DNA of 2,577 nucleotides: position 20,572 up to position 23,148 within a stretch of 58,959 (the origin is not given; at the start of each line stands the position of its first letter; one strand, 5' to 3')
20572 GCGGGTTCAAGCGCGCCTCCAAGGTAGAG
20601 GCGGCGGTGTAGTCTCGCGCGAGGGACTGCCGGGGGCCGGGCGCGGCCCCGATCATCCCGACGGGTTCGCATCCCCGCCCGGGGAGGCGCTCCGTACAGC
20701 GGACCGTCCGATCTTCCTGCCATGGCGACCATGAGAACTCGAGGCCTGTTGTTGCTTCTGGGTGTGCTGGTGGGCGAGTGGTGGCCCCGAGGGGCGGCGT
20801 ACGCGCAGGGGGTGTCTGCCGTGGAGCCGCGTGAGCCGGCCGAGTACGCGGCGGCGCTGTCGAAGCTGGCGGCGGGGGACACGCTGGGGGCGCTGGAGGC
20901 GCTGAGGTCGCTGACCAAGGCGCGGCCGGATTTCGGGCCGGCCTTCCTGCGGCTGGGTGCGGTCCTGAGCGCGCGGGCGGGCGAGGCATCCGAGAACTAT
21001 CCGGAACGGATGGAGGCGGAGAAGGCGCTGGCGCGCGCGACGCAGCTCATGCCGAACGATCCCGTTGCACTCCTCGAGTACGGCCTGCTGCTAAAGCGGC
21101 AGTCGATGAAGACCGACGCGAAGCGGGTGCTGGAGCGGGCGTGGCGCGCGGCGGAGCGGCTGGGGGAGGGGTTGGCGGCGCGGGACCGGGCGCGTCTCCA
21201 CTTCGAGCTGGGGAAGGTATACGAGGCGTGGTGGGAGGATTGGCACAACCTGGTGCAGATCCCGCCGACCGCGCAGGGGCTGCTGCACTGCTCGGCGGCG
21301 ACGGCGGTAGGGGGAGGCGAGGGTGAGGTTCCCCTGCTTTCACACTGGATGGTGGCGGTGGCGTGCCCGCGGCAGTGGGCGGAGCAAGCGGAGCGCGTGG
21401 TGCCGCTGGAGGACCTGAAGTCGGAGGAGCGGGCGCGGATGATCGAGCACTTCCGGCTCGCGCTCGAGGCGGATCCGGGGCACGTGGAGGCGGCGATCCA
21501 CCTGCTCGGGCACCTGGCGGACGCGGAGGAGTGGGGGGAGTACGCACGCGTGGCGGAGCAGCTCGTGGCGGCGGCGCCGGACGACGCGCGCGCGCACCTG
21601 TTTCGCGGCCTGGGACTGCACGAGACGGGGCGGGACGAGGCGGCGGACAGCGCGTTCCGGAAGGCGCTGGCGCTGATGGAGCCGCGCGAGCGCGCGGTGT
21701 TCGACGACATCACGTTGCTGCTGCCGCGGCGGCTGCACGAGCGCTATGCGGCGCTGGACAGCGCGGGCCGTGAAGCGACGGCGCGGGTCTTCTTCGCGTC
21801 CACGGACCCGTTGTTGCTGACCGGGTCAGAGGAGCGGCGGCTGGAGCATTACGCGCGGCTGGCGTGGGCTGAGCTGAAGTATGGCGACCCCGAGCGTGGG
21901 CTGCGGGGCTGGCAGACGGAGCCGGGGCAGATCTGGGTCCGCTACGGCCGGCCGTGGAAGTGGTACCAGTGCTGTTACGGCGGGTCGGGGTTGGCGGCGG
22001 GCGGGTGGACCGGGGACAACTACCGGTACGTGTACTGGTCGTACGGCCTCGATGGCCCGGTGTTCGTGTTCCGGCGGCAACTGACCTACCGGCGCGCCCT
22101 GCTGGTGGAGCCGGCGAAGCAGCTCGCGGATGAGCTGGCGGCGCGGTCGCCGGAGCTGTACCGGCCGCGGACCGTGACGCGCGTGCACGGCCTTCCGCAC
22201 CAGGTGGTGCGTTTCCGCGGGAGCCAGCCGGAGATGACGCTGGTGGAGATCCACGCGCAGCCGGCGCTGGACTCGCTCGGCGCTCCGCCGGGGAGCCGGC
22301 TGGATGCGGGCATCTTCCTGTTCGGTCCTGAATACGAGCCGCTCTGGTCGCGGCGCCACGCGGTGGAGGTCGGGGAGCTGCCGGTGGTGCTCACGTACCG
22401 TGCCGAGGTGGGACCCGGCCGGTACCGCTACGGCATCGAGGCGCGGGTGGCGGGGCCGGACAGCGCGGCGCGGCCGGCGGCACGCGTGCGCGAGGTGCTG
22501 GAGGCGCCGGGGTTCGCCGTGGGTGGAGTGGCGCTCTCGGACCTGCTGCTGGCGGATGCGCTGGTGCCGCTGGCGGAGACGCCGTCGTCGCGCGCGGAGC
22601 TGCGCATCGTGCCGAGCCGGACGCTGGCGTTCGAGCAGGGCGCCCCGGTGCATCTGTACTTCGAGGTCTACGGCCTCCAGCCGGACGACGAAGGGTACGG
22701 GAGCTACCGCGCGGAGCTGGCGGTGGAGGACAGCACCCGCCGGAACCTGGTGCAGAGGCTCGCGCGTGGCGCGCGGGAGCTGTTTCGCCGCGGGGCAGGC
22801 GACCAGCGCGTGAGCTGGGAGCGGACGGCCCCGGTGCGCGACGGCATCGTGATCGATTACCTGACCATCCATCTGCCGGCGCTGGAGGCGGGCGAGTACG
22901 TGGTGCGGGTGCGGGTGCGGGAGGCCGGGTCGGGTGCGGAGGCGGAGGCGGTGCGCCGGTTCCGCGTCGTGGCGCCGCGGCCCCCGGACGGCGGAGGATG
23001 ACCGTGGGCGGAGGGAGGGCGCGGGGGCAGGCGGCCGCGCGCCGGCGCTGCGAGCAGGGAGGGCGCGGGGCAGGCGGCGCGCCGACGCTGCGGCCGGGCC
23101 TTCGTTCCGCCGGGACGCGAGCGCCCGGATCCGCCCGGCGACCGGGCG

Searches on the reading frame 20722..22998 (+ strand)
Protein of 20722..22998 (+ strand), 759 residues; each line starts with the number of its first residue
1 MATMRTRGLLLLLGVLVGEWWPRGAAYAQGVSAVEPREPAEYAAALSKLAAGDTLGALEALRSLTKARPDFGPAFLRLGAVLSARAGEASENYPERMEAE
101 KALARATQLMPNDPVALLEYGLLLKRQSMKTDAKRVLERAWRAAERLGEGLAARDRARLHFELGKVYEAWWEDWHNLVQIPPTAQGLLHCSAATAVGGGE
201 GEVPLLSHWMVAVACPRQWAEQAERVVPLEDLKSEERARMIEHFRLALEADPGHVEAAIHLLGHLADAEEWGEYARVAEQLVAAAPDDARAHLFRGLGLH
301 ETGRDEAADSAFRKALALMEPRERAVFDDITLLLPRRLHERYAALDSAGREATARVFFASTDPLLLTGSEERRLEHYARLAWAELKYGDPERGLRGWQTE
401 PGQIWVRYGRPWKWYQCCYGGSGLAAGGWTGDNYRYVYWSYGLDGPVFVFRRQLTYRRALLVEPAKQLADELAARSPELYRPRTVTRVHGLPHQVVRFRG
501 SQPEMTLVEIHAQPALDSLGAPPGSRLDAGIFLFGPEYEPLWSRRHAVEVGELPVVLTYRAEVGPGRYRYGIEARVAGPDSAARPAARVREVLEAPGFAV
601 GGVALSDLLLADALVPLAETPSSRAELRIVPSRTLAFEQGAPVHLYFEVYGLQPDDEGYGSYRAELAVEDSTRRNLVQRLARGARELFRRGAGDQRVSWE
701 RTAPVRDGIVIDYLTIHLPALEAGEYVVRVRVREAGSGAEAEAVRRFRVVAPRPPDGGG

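Call 3: search_protein_families(library=pfam, proteins=[window:20722-22998:+], max_evalue=0.01)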
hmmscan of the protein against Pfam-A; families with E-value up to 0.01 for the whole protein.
window:20722-22998:+ (759 aa): 2 families
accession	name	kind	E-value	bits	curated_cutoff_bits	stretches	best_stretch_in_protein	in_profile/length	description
PF14559.12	TPR_19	-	3.4e-05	24.5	25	0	241-293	11-63/68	Tetratricopeptide repeat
PF23914.1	TPR_CcmH_CycH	-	0.0027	18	42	0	97-139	67-112/158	Cytochrome c-type biogenesis protein H TPR domain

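Call 4: search_protein_families(library=ncbifam, proteins=[window:20722-22998:+], max_evalue=0.01)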
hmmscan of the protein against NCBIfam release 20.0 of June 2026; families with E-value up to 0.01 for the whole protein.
window:20722-22998:+ (759 aa): 5 families
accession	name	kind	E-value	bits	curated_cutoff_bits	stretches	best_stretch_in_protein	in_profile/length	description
TIGR04514.1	GWxTD_dom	domain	3.1e-09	37.3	28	1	328-441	4-104/105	GWxTD domain-containing protein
NF040959.1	MamA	equivalog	7.9e-08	32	200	1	232-337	82-186/204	magnetosome protein MamA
TIGR02917.1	PEP_TPR_lipo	equivalog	2.2e-06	25.9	312.2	1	239-320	415-496/899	XrtA/PEP-CTERM system TPR-repeat protein PrsT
TIGR02521.1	type_IV_pilW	equivalog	4.8e-06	26.3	154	0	279-319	55-95/234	type IV pilus biogenesis/stability protein PilW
NF033920.0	C39_PA2778_fam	equivalog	0.00015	21.3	150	0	39-144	147-254/255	PA2778 family cysteine peptidase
